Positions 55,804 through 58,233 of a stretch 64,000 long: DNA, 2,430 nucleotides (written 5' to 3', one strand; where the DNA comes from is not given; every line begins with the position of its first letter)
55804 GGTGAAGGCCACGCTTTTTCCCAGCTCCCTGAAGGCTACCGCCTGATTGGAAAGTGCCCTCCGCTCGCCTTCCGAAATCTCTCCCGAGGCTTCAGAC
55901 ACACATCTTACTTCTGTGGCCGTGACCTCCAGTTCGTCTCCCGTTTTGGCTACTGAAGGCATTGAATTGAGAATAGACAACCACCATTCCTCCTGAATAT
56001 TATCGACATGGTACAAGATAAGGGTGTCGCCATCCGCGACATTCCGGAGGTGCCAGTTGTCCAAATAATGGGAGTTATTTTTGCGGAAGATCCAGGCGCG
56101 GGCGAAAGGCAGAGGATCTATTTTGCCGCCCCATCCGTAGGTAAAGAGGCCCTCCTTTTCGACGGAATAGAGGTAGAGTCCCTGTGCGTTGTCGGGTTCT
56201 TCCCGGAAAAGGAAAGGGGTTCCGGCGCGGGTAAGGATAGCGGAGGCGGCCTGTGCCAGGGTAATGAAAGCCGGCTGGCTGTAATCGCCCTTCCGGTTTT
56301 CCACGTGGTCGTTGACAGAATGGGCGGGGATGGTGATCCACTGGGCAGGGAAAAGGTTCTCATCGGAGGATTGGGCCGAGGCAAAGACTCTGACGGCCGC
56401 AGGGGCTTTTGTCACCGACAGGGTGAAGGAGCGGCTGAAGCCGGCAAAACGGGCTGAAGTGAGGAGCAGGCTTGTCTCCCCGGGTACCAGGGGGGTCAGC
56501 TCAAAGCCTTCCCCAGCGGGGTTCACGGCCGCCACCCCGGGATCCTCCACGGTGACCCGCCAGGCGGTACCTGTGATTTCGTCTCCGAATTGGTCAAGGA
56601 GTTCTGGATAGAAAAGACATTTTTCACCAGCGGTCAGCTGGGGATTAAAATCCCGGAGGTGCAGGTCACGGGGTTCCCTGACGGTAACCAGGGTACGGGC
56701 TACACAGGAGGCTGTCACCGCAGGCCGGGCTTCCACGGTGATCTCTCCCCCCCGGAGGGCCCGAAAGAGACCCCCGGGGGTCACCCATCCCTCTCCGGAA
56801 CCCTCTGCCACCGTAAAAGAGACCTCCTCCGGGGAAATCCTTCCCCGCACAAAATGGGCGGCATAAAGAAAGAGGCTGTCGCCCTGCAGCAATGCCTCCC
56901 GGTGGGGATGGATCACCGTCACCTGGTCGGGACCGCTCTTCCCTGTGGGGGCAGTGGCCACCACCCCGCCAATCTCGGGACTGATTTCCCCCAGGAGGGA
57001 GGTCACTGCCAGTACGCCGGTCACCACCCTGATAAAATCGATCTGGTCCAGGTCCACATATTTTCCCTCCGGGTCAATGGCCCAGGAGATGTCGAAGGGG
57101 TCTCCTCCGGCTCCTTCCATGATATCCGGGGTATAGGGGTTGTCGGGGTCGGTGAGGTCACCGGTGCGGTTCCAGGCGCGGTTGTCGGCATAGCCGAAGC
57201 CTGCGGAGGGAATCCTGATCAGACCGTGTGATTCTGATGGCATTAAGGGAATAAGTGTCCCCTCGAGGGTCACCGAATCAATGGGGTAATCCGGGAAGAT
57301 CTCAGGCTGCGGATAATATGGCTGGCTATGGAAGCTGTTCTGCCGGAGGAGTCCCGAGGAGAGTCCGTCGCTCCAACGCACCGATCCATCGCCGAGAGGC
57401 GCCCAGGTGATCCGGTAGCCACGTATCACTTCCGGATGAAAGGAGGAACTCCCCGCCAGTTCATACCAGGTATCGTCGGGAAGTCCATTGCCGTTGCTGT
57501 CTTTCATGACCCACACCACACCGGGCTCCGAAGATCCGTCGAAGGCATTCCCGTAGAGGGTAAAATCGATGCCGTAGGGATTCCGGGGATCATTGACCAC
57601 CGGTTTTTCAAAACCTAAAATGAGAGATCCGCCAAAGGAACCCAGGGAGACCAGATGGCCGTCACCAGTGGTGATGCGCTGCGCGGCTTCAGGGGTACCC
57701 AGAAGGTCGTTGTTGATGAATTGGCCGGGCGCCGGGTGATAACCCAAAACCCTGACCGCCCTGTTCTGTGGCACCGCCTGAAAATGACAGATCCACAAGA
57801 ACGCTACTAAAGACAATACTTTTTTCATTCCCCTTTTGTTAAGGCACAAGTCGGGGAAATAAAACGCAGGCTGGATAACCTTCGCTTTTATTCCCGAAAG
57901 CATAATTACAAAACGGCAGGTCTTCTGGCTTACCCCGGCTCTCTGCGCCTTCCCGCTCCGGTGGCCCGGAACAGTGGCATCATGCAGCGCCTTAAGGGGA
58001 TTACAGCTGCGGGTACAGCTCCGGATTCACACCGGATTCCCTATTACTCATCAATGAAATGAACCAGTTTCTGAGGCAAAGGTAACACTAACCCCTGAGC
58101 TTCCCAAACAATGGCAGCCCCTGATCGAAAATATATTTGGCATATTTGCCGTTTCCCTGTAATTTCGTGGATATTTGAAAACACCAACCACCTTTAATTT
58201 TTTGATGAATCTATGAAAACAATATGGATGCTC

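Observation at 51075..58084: Cobalamin-riboswitch-controlled outer-membrane locus whose accessory proteins are T9SS cargo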

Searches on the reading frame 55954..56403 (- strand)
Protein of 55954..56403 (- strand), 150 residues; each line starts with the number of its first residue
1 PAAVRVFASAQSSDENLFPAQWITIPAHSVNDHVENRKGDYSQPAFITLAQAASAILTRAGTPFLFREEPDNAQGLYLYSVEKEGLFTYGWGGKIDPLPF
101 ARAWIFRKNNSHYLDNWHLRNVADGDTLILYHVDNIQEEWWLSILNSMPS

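Call 55: search_solved_structures(query=A5, max_evalue=10, show_alignments=3)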
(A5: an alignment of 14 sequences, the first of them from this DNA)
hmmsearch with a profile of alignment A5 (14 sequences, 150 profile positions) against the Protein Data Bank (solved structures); distinct sequences matched with E-value up to 10: 0.

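Call 56: search_protein_families(library=pfam, alignment_id=A5, max_evalue=10)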
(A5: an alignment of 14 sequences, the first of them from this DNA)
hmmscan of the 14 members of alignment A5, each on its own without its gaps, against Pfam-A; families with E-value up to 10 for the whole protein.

A. member 1, seq(150 aa): 0 families

B. families by the number of members that match (of 14 scanned): 7 families
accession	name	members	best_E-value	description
PF14478.12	DUF4430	2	0.024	Domain of unknown function (DUF4430)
PF02480.22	Herpes_gE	1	0.018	Alphaherpesvirus glycoprotein E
PF07647.24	SAM_2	1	0.075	SAM domain (Sterile alpha motif)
PF00536.37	SAM_1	1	0.17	SAM domain (Sterile alpha motif)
PF05452.16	Clavanin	1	0.17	Clavanin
PF02820.24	MBT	1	0.2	mbt repeat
PF20440.3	GvpD_bR2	1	0.22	GvpD basic region 2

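Call 63: predict_structure(alignment_id=A5)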
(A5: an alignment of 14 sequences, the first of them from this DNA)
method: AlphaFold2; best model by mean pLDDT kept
length: 150 residues; sequences in the alignment: 14
mean_pLDDT: 80.0   pTM: 0.81
mean pLDDT of the five models: 80.0, 78.5, 77.6, 77.5, 75.3
residues with pLDDT >= 90: 53; 70-90: 61; 50-70: 28; < 50: 8
segments of 3 or more residues with pLDDT < 50: none
pLDDT, mean of each block of 10 residues (from residue 1): 92 88 94 85 84 94 80 64 50 57 85 86 94 80 68
secondary structure, 60 per line:
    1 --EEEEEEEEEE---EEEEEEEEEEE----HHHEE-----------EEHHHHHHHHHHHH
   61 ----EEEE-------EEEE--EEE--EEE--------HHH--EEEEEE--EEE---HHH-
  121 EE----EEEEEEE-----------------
elements in order: E3-12 E16-26 H49-60 E65-68 E76-79 E82-84 E87-89 E103-108 E111-113 E127-133

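Call 67: fold_search(model_id=the predicted structure, library=pdb)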
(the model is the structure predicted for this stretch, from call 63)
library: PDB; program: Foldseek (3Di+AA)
matches with E <= 10: 286; with E <= 0.001: 0
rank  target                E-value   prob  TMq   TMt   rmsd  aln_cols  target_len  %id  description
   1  5np4                  3.1e-03  0.99  0.40  0.52   5.4       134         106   18  Beta domain of human transcobalamin bound to cyanocobalamin (released 2017-09-27)
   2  4zrp_A                4.2e-03  1.00  0.43  0.19   5.3       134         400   16  TC:CD320 (released 2016-07-20)
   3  7qbf_A                5.3e-03  0.99  0.41  0.18   5.5       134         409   18  TC:CD320 in complex with nanobody TC-Nb34 (released 2022-03-16)
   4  5no0                  8.1e-03  0.99  0.41  0.54   5.4       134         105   19  Beta domain of human transcobalamin in apo form (released 2017-09-27)
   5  8ixt                  8.1e-03  0.98  0.40  0.18   5.5       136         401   15  Rat Transcobalamin in Complex with Glutathionylcobalamin (released 2024-05-22)
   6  7qbg_C                9.7e-03  0.99  0.44  0.20   4.9       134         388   16  TC:CD320 in complex with nanobody TC-Nb4 (released 2022-03-16)
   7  4zrp_B                1.1e-02  0.99  0.44  0.19   5.1       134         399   17  TC:CD320 (released 2016-07-20)
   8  2v3n                  1.3e-02  0.99  0.45  0.19   4.8       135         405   15  Crystallographic analysis of upper axial ligand substitutions in cobalamin bound to transcobalamin (released 2007-10-30)
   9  8ixu                  1.4e-02  0.97  0.41  0.19   5.3       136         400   15  Rat Transcobalamin in Complex with Cobalamin (released 2024-05-22)
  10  7qbg_A                1.6e-02  0.97  0.41  0.19   5.3       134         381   19  TC:CD320 in complex with nanobody TC-Nb4 (released 2022-03-16)
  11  4kki                  2.1e-02  0.98  0.44  0.19   5.1       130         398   12  Crystal Structure of Haptocorrin in Complex with CNCbl (released 2013-07-17)
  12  7qbe_A                3.1e-02  0.99  0.47  0.20   4.2       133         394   15  TC:CD320 in complex with nanobody TC-Nb11 (released 2022-03-16)
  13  2bb6_A                3.3e-02  0.93  0.41  0.18   5.4       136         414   17  Structure of Cobalamin-complexed Bovine Transcobalamin in Monoclinic Crystal Form (released 2006-04-04)
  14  2bb5_A                5.3e-02  0.98  0.47  0.20   4.5       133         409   15  Structure of Human Transcobalamin in complex with Cobalamin (released 2006-04-04)
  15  3u7z_B                5.3e-02  0.91  0.41  0.59   6.9       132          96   12  Crystal structure of a putative metal binding protein RUMGNA_00854 (ZP_02040092.1) from Ruminococcus gnavus ATCC 29149 (released 2011-11-02)
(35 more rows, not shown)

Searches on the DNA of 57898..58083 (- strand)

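Call 33: build_rna_model(alignment_id=A2)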
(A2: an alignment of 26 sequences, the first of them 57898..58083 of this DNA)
Model R1 built from alignment A2 (26 sequences, 248 columns); structure: RNAalifold consensus.
model positions 191; base pairs 35; branch points 3; effective number of sequences 2.14; information 0.59 bits per position. Calibrated on 0.2 Mb of random sequence (short: E-values are rough).
structure used (alignment columns):
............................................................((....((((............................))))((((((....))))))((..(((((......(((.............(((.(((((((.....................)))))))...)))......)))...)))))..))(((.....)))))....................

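Call 34: search_with_rna_model(model_id=R1, sources=[window, L001, L002, L003, L004, L005, L006, L007, L008, L009, L010, L011, L012, L013, L014, L015, L016, L017, L018, L019, L020, L021, L022, L023, L024, L025, L026, L027, L028, L029, L030, L031, L032, L033, L034, L035, L036, L037, L038, L039, L040, L041, L042, L043, L044, L045, L046, L047, L048, L049, L050, L051, L052, L053, L054, L055, L056, L057, L058, L059, L060, L061, L062, L063, L064, L065, L066, L067, L068, L069, L070, L071, L072, L073, L074, L075, L076, L077, L078, L079, L080], max_evalue=0.01)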
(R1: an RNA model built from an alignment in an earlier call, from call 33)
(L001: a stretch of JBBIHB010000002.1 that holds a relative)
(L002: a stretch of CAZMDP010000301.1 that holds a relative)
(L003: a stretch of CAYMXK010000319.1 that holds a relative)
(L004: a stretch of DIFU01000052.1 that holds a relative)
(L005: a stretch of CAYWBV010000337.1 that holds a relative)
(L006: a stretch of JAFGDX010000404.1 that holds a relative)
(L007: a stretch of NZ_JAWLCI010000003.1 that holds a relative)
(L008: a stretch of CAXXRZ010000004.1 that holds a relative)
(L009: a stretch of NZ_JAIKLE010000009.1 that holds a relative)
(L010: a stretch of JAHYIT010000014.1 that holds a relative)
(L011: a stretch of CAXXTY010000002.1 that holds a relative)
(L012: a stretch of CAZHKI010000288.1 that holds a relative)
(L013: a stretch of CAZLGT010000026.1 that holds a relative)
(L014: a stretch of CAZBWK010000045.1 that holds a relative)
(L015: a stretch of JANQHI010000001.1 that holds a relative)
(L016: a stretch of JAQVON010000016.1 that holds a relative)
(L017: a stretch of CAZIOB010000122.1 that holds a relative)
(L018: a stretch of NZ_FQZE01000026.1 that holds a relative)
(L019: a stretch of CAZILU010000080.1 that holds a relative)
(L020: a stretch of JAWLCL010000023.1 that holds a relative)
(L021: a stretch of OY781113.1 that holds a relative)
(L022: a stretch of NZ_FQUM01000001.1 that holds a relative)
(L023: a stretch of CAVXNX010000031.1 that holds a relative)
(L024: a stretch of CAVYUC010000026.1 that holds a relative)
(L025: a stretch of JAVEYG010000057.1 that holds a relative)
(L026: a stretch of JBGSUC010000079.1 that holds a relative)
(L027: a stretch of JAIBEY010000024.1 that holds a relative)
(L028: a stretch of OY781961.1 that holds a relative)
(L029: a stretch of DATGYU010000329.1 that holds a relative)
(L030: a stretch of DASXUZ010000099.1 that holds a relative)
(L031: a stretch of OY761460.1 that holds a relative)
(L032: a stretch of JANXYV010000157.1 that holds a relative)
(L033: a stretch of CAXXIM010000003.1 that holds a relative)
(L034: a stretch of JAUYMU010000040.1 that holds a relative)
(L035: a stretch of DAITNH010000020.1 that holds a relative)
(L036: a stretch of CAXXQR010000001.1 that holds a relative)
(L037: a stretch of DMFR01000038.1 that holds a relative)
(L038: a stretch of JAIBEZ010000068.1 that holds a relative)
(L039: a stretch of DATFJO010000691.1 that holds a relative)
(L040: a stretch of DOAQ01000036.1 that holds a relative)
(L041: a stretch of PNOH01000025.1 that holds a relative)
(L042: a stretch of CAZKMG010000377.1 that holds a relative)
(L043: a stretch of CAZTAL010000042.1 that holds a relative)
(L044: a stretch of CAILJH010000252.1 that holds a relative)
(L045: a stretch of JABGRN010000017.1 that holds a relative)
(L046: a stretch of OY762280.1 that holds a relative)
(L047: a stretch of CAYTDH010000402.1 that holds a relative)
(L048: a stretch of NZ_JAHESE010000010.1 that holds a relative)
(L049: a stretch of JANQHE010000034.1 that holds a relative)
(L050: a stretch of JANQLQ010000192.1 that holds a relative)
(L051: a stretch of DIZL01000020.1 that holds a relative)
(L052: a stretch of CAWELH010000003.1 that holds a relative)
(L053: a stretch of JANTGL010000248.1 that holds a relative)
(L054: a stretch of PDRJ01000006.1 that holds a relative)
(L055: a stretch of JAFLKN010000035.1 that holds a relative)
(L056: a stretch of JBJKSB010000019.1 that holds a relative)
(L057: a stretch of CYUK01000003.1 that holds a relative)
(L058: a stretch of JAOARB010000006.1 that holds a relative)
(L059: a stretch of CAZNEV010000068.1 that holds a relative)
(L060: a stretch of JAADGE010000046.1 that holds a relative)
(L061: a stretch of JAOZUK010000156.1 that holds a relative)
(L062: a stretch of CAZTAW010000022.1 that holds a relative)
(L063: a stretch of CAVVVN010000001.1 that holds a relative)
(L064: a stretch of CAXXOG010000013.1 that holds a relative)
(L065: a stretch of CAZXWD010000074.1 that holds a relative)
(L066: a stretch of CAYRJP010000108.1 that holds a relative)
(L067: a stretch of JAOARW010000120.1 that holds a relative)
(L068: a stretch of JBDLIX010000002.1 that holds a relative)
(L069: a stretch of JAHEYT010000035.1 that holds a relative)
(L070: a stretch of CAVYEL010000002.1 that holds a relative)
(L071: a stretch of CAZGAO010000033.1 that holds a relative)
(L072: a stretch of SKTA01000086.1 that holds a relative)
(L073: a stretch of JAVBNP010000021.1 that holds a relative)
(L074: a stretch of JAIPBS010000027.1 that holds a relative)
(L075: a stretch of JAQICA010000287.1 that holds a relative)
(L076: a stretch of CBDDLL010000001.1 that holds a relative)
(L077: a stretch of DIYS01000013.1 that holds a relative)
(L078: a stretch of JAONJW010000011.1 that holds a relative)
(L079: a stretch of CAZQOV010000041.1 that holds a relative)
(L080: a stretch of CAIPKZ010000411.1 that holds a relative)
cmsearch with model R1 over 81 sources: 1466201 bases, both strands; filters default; matches with E-value up to 0.01: 93.
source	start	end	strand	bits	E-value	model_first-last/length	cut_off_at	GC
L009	15369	15580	+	178.3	8e-47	1-191/191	no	0.45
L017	9591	9777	+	178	9.7e-47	1-191/191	no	0.47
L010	9742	9936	+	177.8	1.1e-46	1-191/191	no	0.5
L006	9330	9519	+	176.1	3.4e-46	1-191/191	no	0.53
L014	9755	9938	+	175.1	6.5e-46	1-191/191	no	0.48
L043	6378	6569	+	173.6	1.6e-45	1-191/191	no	0.45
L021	9693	9876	+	171.6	6e-45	1-191/191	no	0.4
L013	9719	9933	+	170.8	1e-44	1-191/191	no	0.53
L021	15295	15486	+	170.4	1.3e-44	1-191/191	no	0.43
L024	9744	9934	+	169.4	2.5e-44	1-191/191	no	0.4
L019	8195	8379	+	168.5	4.3e-44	1-191/191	no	0.51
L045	17238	17426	+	167.8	7e-44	1-191/191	no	0.45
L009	9750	9935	+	165.4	3.3e-43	1-191/191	no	0.4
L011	9747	9936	+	165.3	3.4e-43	1-191/191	no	0.43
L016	9756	9937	+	165.3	3.5e-43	1-191/191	no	0.48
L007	9725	9937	+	164.9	4.4e-43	1-191/191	no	0.51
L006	3707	3894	+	164.6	5.5e-43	1-191/191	no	0.4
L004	9741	9931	+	163.8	9.3e-43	1-191/191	no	0.45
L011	15362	15550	+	163.3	1.3e-42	1-191/191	no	0.49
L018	9750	9937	+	162.7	1.8e-42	1-191/191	no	0.41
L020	9738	9936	+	162.2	2.6e-42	1-191/191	no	0.52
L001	9738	9933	+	159.9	1.1e-41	1-191/191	no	0.48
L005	73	252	+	158.7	2.4e-41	1-191/191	no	0.47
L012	3179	3358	+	157.6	5e-41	1-191/191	no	0.47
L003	2217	2412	+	157.4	5.5e-41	1-191/191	no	0.45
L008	15367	15578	+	157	7.1e-41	1-191/191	no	0.53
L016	16004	16193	+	156.2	1.2e-40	1-191/191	no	0.49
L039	6481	6661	+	154.3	4.3e-40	1-191/191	no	0.43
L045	9751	9937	+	153.9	5.5e-40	1-191/191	no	0.42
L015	9732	9937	+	149.4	9.9e-39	1-191/191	no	0.46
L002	670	865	+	146.9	4.8e-38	1-191/191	no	0.46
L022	9749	9931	+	143.5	4.5e-37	1-191/191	no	0.49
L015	15417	15622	+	142.1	1.1e-36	1-191/191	no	0.5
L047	3035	3238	+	140.4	3.1e-36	1-191/191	no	0.54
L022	15351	15523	+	137.7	1.8e-35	1-191/191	no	0.42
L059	8877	9064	+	130.4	2.1e-33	1-191/191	no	0.44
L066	382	567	+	116.6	1.4e-29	1-191/191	no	0.41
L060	9639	9828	+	112.4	2.2e-28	1-191/191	no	0.43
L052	9610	9817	+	110.6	6.9e-28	1-191/191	no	0.43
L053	368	551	+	107.9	3.9e-27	1-191/191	no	0.4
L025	326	510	+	107.4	5.5e-27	1-191/191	no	0.49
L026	9621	9823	+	105.8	1.6e-26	1-191/191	no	0.39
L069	9614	9818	+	105.4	2e-26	1-191/191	no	0.43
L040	9639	9824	+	105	2.6e-26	1-191/191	no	0.47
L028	9614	9818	+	103.8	5.5e-26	1-191/191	no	0.42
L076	5905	6097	+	102.1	1.6e-25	1-191/191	no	0.36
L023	9686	9896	+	101.6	2.3e-25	1-191/191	no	0.47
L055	9674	9876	+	101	3.4e-25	1-191/191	no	0.42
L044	9672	9879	+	100.9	3.7e-25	1-191/191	no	0.48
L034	9679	9887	+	100.8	4e-25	1-191/191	no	0.44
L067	5650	5838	+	98.4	1.8e-24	1-191/191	no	0.37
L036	9615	9817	+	98.4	1.8e-24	1-191/191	no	0.43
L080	2453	2660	+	98.3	2e-24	1-191/191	no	0.46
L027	821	1027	+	98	2.3e-24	1-191/191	no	0.47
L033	9668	9872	+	95.9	9.2e-24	1-191/191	no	0.43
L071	7335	7523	+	95.3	1.3e-23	1-191/191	no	0.47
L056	9633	9853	+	94.4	2.4e-23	1-191/191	no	0.42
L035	3234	3444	+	92.7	7.2e-23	1-191/191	no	0.43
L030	9678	9887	+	92.5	7.9e-23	1-191/191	no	0.44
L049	3762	3959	+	90.8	2.5e-22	1-191/191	no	0.35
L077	9528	9734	+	90.4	3.2e-22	1-191/191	no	0.42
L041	9666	9873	+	89.9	4.2e-22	1-191/191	no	0.45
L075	3514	3700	+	89.8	4.5e-22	1-191/191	no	0.5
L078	8892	9078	-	87.9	1.6e-21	1-191/191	no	0.36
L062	7419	7625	+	87.6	1.9e-21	1-191/191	no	0.45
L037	2444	2653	+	86.8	3.3e-21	1-191/191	no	0.43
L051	9612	9818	+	84.4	1.5e-20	1-191/191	no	0.42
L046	3770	3959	+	84.4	1.5e-20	1-191/191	no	0.37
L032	9619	9824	+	83.8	2.2e-20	1-191/191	no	0.49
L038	9608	9826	+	81.4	1e-19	1-191/191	no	0.45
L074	8610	8817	+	81.4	1.1e-19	1-191/191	no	0.54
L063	8404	8600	+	80.2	2.2e-19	1-191/191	no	0.49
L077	9041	9222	+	77.5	1.3e-18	1-191/191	no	0.37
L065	3060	3281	+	73.5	1.7e-17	1-191/191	no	0.55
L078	9474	9684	+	73.1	2.2e-17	1-191/191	no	0.4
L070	8407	8618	+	72.8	2.6e-17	1-191/191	no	0.52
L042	1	155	+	72.5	3.2e-17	60-191/191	5'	0.42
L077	2889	3074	+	70.7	1e-16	1-191/191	no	0.39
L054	6251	6444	+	68.5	4.1e-16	1-191/191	no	0.53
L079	5878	6088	+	67.4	8.4e-16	1-191/191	no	0.47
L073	4116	4309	+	67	1.1e-15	1-191/191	no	0.49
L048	7753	7977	+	61.7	3.3e-14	1-191/191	no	0.52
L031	9531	9825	+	60.1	9.3e-14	1-191/191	no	0.43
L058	8495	8707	+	58.5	2.6e-13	1-191/191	no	0.38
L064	9601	9896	+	58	3.7e-13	1-191/191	no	0.44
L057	2092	2275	+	42.1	1e-08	1-191/191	no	0.42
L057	462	640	+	41.6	1.4e-08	1-191/191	no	0.43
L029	1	63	+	33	3.5e-06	127-191/191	5'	0.46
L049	3411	3694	-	32.4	5.1e-06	1-191/191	no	0.45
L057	14052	14179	+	29.9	2.6e-05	1-191/191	no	0.35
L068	94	259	+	29.4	3.7e-05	1-191/191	no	0.45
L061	1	175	+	24.9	0.00066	44-191/191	5'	0.47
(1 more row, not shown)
